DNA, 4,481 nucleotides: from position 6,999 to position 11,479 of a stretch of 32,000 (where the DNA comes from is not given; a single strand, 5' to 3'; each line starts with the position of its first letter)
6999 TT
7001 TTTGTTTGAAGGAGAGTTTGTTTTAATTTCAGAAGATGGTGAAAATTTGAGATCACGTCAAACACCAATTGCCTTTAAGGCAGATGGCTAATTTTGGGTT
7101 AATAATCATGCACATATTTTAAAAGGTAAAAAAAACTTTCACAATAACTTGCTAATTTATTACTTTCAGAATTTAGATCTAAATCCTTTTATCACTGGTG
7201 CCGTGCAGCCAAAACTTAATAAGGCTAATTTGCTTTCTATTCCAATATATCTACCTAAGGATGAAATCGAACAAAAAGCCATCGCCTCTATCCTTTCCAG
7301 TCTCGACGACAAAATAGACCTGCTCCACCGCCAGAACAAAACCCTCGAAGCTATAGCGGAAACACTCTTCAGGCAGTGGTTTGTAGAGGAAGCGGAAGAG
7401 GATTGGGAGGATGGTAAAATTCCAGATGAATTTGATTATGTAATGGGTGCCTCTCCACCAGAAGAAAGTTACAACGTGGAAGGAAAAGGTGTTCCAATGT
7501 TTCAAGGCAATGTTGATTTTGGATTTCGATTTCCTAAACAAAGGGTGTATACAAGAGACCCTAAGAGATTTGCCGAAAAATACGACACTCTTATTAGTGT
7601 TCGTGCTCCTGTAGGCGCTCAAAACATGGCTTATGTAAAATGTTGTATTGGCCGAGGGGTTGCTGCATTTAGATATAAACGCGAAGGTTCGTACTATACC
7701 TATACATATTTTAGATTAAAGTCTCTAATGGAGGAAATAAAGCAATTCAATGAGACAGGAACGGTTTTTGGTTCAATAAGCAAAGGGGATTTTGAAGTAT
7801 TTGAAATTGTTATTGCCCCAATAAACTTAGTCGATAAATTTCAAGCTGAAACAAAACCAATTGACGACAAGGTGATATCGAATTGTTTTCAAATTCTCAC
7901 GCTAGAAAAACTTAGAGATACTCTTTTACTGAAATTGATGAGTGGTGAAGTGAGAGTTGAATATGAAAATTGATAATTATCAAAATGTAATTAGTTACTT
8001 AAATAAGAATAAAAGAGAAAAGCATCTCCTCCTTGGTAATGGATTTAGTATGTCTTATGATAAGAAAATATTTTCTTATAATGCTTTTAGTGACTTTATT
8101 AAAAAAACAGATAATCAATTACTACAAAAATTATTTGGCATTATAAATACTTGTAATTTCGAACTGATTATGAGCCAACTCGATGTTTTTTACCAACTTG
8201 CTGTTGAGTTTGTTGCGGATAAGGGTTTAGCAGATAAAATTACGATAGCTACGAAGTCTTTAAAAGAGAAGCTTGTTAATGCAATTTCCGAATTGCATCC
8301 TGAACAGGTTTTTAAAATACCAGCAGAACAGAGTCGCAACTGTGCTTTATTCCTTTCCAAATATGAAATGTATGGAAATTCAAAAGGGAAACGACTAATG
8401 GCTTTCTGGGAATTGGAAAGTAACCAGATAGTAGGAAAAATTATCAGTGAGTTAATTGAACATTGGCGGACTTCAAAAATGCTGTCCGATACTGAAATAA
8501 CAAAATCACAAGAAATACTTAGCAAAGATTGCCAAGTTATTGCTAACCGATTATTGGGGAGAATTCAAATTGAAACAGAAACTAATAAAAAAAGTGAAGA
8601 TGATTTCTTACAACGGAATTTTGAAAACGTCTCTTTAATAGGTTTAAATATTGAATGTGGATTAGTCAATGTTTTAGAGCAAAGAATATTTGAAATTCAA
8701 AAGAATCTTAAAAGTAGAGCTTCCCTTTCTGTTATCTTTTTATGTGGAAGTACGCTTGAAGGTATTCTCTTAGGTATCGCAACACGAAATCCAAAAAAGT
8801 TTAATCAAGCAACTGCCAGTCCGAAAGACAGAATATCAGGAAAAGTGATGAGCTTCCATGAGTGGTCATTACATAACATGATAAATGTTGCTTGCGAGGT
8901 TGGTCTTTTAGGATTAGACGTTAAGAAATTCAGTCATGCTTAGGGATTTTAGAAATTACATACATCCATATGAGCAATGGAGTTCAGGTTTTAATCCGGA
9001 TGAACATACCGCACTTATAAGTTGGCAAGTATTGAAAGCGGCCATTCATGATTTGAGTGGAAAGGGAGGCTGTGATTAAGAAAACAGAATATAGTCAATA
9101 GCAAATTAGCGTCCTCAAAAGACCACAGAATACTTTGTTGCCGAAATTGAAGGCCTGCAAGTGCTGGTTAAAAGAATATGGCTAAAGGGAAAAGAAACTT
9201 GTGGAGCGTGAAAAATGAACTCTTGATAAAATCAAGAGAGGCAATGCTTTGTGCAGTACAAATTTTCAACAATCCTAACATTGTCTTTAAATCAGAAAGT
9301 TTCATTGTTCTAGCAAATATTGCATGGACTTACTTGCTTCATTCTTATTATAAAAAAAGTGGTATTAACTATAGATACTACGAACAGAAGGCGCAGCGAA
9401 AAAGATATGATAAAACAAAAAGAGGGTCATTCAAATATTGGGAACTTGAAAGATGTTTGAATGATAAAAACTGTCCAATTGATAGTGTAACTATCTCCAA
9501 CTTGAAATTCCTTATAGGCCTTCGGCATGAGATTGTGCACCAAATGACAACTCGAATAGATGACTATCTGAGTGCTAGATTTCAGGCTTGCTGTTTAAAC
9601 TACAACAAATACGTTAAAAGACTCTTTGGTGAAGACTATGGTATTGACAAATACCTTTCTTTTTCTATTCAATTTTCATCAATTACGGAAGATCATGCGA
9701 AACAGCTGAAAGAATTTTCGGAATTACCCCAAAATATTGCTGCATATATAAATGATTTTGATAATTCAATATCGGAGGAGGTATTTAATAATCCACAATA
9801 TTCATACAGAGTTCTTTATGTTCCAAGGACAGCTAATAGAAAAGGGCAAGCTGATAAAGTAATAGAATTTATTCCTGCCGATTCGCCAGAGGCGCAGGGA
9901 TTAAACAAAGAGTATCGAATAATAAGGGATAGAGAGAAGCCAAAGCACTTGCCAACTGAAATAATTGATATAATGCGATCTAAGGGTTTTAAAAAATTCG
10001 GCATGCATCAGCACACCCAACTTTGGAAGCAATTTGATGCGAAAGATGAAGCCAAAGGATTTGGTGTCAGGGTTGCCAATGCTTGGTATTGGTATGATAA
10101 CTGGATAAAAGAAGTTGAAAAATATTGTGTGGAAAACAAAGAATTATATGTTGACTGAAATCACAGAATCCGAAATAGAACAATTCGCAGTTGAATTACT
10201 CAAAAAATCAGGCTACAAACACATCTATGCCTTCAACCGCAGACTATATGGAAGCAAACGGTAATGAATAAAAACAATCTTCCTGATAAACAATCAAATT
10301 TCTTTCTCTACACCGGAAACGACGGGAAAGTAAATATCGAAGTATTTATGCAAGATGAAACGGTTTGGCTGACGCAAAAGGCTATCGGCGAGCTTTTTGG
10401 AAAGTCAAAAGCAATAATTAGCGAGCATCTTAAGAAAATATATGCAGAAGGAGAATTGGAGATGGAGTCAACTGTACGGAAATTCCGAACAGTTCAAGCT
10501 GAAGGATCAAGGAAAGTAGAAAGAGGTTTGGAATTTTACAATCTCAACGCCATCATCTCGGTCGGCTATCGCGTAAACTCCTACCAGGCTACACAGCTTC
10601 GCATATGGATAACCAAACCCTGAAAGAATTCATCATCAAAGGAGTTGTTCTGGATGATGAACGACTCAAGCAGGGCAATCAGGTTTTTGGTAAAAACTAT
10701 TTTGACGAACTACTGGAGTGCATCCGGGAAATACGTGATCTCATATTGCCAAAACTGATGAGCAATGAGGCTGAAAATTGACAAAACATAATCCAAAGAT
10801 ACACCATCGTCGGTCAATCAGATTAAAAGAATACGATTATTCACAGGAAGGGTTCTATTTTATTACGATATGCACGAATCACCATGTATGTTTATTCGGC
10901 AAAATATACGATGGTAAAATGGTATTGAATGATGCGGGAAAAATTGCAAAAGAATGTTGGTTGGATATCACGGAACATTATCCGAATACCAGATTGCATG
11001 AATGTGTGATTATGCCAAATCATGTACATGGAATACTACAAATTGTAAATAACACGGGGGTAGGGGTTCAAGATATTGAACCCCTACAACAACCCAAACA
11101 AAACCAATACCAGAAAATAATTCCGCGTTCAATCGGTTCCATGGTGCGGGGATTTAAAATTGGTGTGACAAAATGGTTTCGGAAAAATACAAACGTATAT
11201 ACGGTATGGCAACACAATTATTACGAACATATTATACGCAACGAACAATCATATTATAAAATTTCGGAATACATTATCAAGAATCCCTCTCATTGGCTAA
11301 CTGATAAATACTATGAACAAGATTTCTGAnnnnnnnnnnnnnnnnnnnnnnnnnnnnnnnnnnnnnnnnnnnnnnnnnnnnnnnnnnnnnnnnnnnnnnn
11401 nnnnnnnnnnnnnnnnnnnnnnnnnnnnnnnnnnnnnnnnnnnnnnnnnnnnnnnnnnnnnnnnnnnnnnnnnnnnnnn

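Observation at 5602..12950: All four copies of the hairpin element lie inside coding sequence, in the same orientation and the same reading frame (an analogue of Rickettsia palindromic elements?)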

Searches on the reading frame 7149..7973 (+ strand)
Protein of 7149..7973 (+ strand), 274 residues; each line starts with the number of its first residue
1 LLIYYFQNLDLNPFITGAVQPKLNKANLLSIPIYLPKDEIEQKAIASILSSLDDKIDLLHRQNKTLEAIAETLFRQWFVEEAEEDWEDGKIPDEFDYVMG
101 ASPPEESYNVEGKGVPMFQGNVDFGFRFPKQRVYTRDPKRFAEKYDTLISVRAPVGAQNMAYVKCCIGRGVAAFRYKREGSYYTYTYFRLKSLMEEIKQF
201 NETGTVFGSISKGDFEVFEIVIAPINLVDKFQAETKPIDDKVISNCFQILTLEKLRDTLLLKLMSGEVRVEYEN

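Call 9: search_protein_families(library=pfam, proteins=[window:7149-7973:+], max_evalue=0.01)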
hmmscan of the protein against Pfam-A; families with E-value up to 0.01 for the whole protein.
window:7149-7973:+ (274 aa): 1 family
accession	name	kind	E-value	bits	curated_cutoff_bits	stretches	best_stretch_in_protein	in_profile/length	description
PF01420.25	Methylase_S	-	2.2e-17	64.2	22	2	3-67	102-167/168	Type I restriction modification DNA specificity domain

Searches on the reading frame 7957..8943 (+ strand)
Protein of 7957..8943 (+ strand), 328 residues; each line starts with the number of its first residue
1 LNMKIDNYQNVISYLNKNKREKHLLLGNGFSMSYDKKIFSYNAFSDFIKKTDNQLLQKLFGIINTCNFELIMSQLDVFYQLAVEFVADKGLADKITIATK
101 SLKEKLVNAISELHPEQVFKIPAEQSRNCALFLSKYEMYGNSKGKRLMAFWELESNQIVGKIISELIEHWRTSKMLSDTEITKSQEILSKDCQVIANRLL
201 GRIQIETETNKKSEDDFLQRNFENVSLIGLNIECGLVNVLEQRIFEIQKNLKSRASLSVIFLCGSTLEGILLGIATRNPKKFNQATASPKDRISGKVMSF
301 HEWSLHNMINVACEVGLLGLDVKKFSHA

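Call 9: search_protein_families(library=pfam, proteins=[window:7957-8943:+], max_evalue=0.01)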
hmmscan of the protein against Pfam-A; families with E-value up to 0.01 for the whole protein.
window:7957-8943:+ (328 aa): 1 family
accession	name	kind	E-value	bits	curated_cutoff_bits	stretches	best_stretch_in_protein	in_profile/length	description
PF16263.11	DUF4917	-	2.2e-09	37.7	28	1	24-139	1-112/311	Domain of unknown function (DUF4917)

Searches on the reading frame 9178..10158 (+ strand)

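Call 9: search_protein_families(library=pfam, proteins=[window:9178-10158:+], max_evalue=0.01)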
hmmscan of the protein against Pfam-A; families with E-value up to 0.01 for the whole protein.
window:9178-10158:+ (326 aa): 1 family
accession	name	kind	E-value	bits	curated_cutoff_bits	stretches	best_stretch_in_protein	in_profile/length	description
PF12358.13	DUF3644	-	3.3e-61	206.5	27.6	1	14-197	1-182/183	Domain of unknown function (DUF3644)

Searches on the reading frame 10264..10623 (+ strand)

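Call 9: search_protein_families(library=pfam, proteins=[window:10264-10623:+], max_evalue=0.01)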
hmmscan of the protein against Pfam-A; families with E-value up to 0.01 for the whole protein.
window:10264-10623:+ (119 aa): 1 family
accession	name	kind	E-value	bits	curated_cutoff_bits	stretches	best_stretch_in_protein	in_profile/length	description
PF13310.11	Virulence_RhuM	-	1.8e-16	60.6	33.7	1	69-118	1-50/252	Virulence protein RhuM family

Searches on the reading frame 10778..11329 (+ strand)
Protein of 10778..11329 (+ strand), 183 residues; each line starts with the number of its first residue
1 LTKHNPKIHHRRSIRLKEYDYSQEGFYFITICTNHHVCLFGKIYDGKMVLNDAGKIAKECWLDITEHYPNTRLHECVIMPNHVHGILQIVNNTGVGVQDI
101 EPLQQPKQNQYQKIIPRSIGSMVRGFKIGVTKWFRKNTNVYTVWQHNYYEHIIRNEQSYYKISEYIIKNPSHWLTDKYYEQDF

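Call 9: search_protein_families(library=pfam, proteins=[window:10778-11329:+], max_evalue=0.01)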
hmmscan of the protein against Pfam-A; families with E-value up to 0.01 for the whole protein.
window:10778-11329:+ (183 aa): 0 families

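Call 73: search_protein_families(library=ncbifam, proteins=[window:10778-11329:+], max_evalue=1)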
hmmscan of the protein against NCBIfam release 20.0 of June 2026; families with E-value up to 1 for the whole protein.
window:10778-11329:+ (183 aa): 1 family
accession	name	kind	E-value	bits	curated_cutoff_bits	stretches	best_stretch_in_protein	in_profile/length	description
NF047646.1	REP_Tyr_transpos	equivalog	2.5e-13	50.1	80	1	21-170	6-131/146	REP-associated tyrosine transposase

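Call 74: search_protein_families(library=pfam, proteins=[window:10778-11329:+], max_evalue=5)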
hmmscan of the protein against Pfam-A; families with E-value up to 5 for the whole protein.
window:10778-11329:+ (183 aa): 1 family
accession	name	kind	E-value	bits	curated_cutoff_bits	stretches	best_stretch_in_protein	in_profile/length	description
PF01797.21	Y1_Tnp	-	0.085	13.4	23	1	53-93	24-63/121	Transposase IS200 like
